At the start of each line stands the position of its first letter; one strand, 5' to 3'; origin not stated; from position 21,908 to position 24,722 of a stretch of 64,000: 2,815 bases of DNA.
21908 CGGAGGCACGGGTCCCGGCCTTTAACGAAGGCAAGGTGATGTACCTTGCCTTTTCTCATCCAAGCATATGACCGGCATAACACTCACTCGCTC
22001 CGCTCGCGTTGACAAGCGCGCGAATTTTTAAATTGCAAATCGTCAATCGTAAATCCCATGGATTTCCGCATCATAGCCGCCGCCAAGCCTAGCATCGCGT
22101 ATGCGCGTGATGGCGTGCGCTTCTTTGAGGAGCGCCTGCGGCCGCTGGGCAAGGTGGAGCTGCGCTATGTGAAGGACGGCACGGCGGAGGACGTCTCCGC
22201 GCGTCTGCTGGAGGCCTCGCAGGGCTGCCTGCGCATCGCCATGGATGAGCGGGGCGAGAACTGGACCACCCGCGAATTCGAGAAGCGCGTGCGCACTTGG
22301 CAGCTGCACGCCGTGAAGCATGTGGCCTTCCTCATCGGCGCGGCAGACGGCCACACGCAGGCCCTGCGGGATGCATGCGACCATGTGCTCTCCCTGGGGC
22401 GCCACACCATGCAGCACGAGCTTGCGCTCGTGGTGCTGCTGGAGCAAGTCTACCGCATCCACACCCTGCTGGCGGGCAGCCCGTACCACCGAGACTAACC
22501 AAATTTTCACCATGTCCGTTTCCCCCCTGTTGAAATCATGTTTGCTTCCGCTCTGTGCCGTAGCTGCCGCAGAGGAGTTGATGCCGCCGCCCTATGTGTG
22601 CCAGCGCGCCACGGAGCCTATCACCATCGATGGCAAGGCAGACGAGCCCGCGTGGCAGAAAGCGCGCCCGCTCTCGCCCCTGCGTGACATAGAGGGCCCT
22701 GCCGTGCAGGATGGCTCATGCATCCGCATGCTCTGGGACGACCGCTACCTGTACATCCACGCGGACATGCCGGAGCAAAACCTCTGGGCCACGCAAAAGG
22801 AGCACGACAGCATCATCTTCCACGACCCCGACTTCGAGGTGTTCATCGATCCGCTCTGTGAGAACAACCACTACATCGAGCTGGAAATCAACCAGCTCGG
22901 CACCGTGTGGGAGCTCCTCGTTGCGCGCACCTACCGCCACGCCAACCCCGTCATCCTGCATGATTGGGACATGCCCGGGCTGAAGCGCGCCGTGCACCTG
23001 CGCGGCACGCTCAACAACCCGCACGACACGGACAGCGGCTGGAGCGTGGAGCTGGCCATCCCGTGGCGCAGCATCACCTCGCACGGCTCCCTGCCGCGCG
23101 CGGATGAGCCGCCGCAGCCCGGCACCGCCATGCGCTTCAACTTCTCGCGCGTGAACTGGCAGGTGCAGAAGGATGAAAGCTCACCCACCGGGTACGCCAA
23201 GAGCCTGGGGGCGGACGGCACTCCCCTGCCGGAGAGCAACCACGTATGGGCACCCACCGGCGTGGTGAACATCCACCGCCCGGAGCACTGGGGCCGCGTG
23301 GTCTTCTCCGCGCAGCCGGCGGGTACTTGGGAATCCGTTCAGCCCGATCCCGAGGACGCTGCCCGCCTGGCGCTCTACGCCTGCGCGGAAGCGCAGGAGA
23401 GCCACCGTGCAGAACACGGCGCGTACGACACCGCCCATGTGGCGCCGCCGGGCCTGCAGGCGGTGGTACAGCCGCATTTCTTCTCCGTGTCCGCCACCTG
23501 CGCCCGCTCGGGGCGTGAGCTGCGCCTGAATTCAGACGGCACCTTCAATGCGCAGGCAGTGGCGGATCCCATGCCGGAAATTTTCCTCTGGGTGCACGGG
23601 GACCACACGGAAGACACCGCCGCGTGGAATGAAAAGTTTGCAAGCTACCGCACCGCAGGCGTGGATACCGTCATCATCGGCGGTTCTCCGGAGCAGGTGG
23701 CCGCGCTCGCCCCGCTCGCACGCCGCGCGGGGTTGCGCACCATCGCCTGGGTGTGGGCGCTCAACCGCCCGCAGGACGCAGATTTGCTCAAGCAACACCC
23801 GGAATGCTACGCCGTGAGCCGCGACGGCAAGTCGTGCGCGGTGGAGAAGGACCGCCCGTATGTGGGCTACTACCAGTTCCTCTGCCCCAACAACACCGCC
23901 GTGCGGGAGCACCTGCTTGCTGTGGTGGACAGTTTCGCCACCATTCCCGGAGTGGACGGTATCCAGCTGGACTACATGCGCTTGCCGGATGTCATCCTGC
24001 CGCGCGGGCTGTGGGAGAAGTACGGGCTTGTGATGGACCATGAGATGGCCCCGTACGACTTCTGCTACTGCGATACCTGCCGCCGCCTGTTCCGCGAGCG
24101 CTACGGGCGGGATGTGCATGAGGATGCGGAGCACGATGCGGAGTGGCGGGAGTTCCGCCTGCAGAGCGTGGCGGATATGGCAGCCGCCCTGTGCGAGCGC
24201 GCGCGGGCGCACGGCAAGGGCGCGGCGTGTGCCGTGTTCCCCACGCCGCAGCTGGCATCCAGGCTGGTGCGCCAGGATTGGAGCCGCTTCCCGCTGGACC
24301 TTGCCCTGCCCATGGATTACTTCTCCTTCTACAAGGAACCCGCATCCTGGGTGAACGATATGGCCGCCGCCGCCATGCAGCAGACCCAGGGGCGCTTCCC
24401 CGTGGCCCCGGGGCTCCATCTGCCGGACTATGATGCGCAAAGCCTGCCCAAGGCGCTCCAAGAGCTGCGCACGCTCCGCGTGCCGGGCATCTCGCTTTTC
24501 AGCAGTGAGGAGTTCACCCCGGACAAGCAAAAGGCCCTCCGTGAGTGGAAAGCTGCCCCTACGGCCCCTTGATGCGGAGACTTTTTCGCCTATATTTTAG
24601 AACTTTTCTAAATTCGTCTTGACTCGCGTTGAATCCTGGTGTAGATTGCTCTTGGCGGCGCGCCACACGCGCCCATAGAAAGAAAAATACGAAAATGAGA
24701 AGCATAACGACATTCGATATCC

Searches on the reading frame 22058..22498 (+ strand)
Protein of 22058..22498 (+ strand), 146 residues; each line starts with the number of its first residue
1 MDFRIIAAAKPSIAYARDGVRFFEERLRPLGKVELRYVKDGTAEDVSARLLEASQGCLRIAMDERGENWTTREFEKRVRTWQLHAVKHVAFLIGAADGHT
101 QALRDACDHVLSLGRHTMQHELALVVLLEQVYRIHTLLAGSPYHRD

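Call 21: find_encoding_contigs(protein=window:22058-22498:+, flank=3000, max_places=10)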
Protein window:22058-22498:+ (146 aa): no gene with exactly this product is on record in the collection.

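Call 45: find_homologous_proteins(query=window:22058-22498:+, max_evalue=1e-40)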
Query window:22058-22498:+ (146 aa): 747 proteins with E <= 1e-40 among 1739 candidates; the best 120 are listed.
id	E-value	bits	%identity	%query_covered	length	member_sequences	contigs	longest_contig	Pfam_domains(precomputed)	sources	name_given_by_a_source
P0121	4.9e-89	313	97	100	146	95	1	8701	PF02590.23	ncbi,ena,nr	ncbi:MAG: 23S rRNA (pseudouridine(1915)-N(3))-methyltransferase RlmH [Akkermansia sp.]|nr:23S rRNA (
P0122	2.6e-87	308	96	100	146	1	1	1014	PF02590.23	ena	-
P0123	4.8e-83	294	89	100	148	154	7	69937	PF02590.23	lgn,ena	-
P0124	1.1e-82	293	89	100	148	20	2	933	PF02590.23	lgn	-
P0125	2.3e-82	292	88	100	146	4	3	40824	PF02590.23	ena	-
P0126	2.4e-82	292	90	100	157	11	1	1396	PF02590.23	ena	-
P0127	8.3e-82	290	88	100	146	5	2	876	PF02590.23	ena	-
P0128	2.3e-81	288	90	100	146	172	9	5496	PF02590.23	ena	-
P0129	3.6e-81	288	88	100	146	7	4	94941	PF02590.23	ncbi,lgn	-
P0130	6.0e-81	287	88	100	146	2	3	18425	PF02590.23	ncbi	-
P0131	1.7e-80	286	87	100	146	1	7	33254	PF02590.23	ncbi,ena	-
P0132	2.2e-80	285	88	100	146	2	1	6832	PF02590.23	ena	-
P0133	3.8e-80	284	86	100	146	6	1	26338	PF02590.23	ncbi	-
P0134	6.1e-80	284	86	100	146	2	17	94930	PF02590.23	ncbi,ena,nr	ncbi:MAG: 23S rRNA (pseudouridine(1915)-N(3))-methyltransferase RlmH [Akkermansia sp.]|nr:23S rRNA (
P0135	8.5e-80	283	87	100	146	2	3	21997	PF02590.23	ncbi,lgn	-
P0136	8.8e-80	283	88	100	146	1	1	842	PF02590.23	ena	-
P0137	1.3e-79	283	88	100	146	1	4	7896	PF02590.23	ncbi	-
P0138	2.0e-79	282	85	100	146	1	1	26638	PF02590.23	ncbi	-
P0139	2.9e-79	282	86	100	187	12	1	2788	PF02590.23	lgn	-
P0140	3.2e-79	281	88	100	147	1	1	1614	PF02590.23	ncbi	-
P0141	6.5e-79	280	87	100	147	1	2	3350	PF02590.23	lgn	-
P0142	7.4e-79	280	87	100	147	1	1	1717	PF02590.23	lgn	-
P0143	8.4e-79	280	86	100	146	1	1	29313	PF02590.23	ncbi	-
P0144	9.4e-79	280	86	100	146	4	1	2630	PF02590.23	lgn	-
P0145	1.3e-78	279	86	100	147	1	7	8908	PF02590.23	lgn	-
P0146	1.4e-78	279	84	100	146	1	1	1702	PF02590.23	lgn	-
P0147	1.4e-78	279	87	100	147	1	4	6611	PF02590.23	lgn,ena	-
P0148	1.7e-78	279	86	100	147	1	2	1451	PF02590.23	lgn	-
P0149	2.4e-78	279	85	100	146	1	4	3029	PF02590.23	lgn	-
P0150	2.5e-78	279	85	100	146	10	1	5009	PF02590.23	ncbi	-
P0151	3.1e-78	278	86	100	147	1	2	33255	PF02590.23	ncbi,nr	ncbi:MAG: 23S rRNA (pseudouridine(1915)-N(3))-methyltransferase RlmH [Akkermansia sp.]|nr:23S rRNA (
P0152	3.8e-78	278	86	100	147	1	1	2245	PF02590.23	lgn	-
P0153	4.1e-78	278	86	100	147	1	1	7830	PF02590.23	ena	-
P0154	5.3e-78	277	85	100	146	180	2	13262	PF02590.23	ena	-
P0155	8.6e-78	277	85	100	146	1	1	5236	PF02590.23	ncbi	-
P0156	1.0e-77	276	84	100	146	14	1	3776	PF02590.23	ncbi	-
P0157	1.1e-77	276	86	100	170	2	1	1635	PF02590.23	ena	-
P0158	3.5e-77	275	84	100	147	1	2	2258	PF02590.23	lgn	-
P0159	3.7e-77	275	84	100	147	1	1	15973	PF02590.23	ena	-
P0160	1.0e-76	273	83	100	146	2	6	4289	PF02590.23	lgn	-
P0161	1.1e-76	273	86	100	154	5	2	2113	PF02590.23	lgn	-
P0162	1.3e-76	273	84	100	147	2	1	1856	PF02590.23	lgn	-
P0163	2.6e-76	272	84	100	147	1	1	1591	PF02590.23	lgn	-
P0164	5.9e-76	271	82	100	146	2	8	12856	PF02590.23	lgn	-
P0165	7.3e-76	271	83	100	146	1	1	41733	PF02590.23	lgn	-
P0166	8.6e-76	270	84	100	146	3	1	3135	PF02590.23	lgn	-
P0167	1.4e-75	270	83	99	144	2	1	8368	PF02590.23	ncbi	-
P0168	1.7e-75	269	83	100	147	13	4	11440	PF02590.23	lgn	-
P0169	1.3e-74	266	82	100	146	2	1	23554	PF02590.23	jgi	-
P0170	9.9e-74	264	82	100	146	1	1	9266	PF02590.23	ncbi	-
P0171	9.9e-74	264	83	100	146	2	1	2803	PF02590.23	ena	-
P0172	1.7e-73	263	81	100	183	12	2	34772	PF02590.23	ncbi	-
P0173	1.9e-73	263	80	100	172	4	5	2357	PF02590.23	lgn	-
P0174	4.6e-73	261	80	100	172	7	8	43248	PF02590.23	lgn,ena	-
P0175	4.7e-73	261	79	100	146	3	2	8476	PF02590.23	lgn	-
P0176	5.1e-73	261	80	100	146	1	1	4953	PF02590.23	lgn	-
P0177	8.4e-73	261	79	100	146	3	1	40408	PF02590.23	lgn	-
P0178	1.3e-72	260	79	100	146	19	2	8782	PF02590.23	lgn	-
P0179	1.6e-72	260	79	100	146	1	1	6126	PF02590.23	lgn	-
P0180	2.9e-72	259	80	100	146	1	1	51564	PF02590.23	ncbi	-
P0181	3.3e-72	259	78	100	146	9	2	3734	PF02590.23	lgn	-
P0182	4.8e-72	258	79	100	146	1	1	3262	PF02590.23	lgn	-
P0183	7.0e-72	258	80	100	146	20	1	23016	PF02590.23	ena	-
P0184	1.4e-71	257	77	100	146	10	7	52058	PF02590.23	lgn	-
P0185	1.6e-71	256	77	100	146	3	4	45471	PF02590.23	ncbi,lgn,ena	ncbi:MAG: 23S rRNA (pseudouridine(1915)-N(3))-methyltransferase RlmH [Akkermansia sp.]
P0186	7.0e-71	254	79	100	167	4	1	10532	PF02590.23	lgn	-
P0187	7.2e-71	254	79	100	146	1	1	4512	PF02590.23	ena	-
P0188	3.3e-70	252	76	100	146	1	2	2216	PF02590.23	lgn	-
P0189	3.7e-70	252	77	97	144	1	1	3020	PF02590.23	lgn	-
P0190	1.3e-69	250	78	100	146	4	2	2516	PF02590.23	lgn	-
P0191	2.2e-69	250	75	100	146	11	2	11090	PF02590.23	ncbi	-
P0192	2.3e-69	249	78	100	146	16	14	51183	PF02590.23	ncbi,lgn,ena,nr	ncbi:MAG TPA: 23S rRNA (pseudouridine(1915)-N(3))-methyltransferase RlmH [Candidatus Akkermansia int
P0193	2.3e-69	249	77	100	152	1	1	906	PF02590.23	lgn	-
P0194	1.5e-68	247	75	97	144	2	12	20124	PF02590.23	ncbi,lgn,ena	-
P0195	1.6e-68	247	75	100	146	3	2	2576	PF02590.23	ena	-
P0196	2.3e-68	246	76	100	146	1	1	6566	PF02590.23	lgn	-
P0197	7.9e-68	244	73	100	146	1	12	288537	PF02590.23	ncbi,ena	-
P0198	1.7e-67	243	74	100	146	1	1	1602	PF02590.23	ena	-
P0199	3.0e-67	243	73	100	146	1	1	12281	PF02590.23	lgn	-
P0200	3.8e-67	242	72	100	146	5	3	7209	PF02590.23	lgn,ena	-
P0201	1.9e-66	240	74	100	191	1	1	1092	PF02590.23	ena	-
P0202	2.3e-66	240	75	100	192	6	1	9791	PF02590.23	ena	-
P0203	5.8e-66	238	73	100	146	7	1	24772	PF02590.23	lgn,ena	-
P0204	6.2e-66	238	72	100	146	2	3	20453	PF02590.23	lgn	-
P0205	6.8e-66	238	74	100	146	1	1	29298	PF02590.23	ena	-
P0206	8.8e-66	238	75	100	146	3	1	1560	PF02590.23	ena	-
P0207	1.3e-65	237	76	100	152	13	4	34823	PF02590.23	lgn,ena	-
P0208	2.4e-65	236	75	100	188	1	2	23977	PF02590.23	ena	-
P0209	2.4e-65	236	73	100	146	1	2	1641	PF02590.23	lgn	-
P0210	2.7e-65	236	73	100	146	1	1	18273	PF02590.23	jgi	-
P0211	2.8e-65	236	73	100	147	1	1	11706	PF02590.23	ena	-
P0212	3.0e-65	236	75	100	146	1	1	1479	PF02590.23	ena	-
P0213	3.9e-65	236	73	100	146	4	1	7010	PF02590.23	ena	-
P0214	5.0e-65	235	73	100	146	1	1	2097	PF02590.23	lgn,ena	-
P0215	6.5e-65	235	73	100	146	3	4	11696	PF02590.23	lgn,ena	-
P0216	1.2e-64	234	74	100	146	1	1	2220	PF02590.23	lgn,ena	-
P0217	1.6e-64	234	73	100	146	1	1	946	PF02590.23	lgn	-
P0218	3.1e-64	233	73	100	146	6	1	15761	PF02590.23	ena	-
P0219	3.9e-64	233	69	100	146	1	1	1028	PF02590.23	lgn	-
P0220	9.1e-64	231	73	100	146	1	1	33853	PF02590.23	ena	-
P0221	1.1e-63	231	71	100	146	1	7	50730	PF02590.23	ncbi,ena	-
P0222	1.1e-63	231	71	100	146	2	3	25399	PF02590.23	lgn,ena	-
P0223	1.2e-63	231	71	100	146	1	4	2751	PF02590.23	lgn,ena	-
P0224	1.5e-63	231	73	100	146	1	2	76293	PF02590.23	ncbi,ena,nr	ncbi:MAG: 23S rRNA (pseudouridine(1915)-N(3))-methyltransferase RlmH [Akkermansiaceae bacterium]|nr:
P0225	2.0e-63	230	70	100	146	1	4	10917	PF02590.23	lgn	-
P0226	2.6e-63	230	73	97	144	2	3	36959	PF02590.23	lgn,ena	-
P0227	3.0e-63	230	71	100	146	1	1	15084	PF02590.23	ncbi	-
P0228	4.4e-63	229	73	100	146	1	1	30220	PF02590.23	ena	-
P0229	6.1e-63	229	68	100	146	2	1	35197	PF02590.23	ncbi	-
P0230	6.8e-63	229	71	100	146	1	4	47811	PF02590.23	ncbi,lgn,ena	-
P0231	1.1e-62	228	72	100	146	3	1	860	PF02590.23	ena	-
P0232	2.3e-62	227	69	100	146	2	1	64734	PF02590.23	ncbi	-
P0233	3.0e-62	226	73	100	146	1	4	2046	PF02590.23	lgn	-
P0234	3.7e-62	226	71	100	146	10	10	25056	PF02590.23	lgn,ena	-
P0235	4.5e-62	226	71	100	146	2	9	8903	PF02590.23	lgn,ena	-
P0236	7.2e-62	225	73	100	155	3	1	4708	PF02590.23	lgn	-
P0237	7.4e-62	225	72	100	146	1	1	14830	PF02590.23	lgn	-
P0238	7.6e-62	225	71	100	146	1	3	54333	PF02590.23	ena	-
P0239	1.1e-61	225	69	100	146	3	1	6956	PF02590.23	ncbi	-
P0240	1.9e-61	224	68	99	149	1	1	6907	PF02590.23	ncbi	-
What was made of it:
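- Checked: rlmH: 22058-22498 (PF02590; call 45).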

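Call 46: find_encoding_contigs(protein=P0121, flank=3000, max_places=6)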
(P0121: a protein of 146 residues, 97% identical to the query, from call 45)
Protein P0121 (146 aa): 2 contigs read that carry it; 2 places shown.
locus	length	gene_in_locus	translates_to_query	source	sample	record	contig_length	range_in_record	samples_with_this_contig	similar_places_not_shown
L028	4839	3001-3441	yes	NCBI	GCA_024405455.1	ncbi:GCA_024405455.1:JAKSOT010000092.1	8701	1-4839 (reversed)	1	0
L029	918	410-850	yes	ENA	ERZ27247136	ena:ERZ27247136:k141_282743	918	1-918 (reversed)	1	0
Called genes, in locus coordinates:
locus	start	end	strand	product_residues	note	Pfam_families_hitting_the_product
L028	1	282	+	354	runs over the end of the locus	PF04055:Radical_SAM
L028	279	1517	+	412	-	PF04055:Radical_SAM, PF13353:Fer4_12 (weak)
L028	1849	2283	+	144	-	-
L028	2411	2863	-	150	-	-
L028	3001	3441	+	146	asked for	PF02590:SPOUT_MTase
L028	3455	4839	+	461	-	PF06452:CBM9_1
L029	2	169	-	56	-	?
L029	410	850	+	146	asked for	PF02590:SPOUT_MTase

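Call 47: find_encoding_contigs(protein=P0123, flank=3000, max_places=8)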
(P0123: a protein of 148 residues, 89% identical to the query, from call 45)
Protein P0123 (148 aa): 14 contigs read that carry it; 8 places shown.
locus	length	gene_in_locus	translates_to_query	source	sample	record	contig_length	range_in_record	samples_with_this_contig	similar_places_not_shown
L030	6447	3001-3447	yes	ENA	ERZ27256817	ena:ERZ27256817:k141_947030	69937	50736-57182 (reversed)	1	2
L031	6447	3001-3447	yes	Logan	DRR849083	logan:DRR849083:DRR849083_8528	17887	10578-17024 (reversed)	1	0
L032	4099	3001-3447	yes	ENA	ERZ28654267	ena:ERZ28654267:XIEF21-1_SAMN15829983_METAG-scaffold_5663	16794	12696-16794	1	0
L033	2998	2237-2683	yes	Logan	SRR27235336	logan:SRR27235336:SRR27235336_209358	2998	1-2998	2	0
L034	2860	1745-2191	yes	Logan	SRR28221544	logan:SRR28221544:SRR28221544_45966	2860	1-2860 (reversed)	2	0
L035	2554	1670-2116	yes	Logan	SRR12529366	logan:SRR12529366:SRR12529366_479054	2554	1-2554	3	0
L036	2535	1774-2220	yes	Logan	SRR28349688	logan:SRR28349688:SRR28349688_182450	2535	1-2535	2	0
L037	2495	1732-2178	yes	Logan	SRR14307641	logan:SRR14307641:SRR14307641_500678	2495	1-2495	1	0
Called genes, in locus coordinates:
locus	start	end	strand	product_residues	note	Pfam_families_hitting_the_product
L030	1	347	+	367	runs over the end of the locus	PF12158:DUF3592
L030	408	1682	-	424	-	PF00709:Adenylsucc_synt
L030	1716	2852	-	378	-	PF00988:CPSase_sm_chain, PF00117:GATase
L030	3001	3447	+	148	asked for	PF02590:SPOUT_MTase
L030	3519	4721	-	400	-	PF00162:PGK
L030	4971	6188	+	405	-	-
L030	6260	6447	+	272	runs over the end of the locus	PF23023:Anti-Pycsar_Apyc1, PF00753:Lactamase_B, PF12706:Lactamase_B_2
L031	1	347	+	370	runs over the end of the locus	PF12158:DUF3592 (weak)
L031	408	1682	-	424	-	PF00709:Adenylsucc_synt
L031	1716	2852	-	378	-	PF00988:CPSase_sm_chain, PF00117:GATase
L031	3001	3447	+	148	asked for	PF02590:SPOUT_MTase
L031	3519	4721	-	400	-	PF00162:PGK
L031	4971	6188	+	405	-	-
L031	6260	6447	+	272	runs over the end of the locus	PF23023:Anti-Pycsar_Apyc1, PF00753:Lactamase_B, PF12706:Lactamase_B_2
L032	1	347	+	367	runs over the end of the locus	PF12158:DUF3592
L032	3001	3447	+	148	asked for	PF02590:SPOUT_MTase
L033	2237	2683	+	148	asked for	PF02590:SPOUT_MTase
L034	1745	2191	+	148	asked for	PF02590:SPOUT_MTase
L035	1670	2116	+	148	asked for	PF02590:SPOUT_MTase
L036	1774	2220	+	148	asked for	PF02590:SPOUT_MTase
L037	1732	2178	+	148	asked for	PF02590:SPOUT_MTase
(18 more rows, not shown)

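Call 48: find_encoding_contigs(protein=P0128, flank=3000, max_places=8)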
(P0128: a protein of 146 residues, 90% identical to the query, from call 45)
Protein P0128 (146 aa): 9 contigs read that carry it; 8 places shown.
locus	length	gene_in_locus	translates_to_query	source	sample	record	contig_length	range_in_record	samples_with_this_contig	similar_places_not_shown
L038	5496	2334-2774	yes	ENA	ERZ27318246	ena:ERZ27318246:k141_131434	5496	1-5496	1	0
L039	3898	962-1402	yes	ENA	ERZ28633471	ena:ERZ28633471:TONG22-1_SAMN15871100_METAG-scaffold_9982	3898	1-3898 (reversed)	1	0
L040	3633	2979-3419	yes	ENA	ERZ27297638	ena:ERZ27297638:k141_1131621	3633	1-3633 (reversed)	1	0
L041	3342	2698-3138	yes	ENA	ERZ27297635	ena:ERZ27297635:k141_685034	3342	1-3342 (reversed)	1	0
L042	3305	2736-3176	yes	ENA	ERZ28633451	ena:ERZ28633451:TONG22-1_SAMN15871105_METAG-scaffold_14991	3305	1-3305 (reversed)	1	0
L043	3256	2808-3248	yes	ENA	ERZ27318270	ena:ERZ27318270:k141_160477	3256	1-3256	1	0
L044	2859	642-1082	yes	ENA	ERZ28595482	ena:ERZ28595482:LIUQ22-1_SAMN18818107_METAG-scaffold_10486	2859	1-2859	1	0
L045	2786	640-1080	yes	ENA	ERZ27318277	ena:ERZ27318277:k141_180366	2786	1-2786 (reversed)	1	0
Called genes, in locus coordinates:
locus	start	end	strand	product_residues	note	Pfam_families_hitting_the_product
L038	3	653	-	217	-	?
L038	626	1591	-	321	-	PF01636:APH, PF19974:TCAD9 (weak)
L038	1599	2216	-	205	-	-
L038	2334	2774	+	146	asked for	PF02590:SPOUT_MTase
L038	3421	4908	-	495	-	PF04966:OprB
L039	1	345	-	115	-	?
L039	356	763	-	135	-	-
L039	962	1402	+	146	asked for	PF02590:SPOUT_MTase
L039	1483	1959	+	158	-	PF13404:HTH_AsnC-type (weak), PF13412:HTH_24 (weak), PF01037:AsnC_trans_reg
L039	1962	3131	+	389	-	PF00155:Aminotran_1_2, PF01212:Beta_elim_lyase (weak), PF00266:Aminotran_5, PF01041:DegT_DnrJ_EryC1, PF01053:Cys_Met_Meta_PP (weak)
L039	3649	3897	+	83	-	?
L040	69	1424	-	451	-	-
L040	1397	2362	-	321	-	PF01636:APH, PF19974:TCAD9 (weak)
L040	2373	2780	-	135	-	-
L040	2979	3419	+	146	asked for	PF02590:SPOUT_MTase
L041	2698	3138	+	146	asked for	PF02590:SPOUT_MTase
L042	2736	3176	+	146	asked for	PF02590:SPOUT_MTase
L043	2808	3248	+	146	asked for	PF02590:SPOUT_MTase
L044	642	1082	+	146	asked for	PF02590:SPOUT_MTase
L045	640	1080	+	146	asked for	PF02590:SPOUT_MTase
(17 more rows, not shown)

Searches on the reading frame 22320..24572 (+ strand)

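Call 83: search_protein_families(library=pfam, proteins=[window:22320-24572:+], max_evalue=0.001)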
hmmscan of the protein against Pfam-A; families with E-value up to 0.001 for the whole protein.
window:22320-24572:+ (750 aa): 3 families
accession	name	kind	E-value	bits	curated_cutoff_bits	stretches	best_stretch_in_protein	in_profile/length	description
PF06452.16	CBM9_1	-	2e-07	31.5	23.4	1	103-252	1-133/185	Carbohydrate family 9 binding domain-like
PF14871.12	GHL6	-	0.00015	22.4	35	1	468-551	54-131/132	Hypothetical glycosyl hydrolase 6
PF02638.21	GHL10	-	0.00092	18.8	27.9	0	459-552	71-163/311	Glycosyl hydrolase-like 10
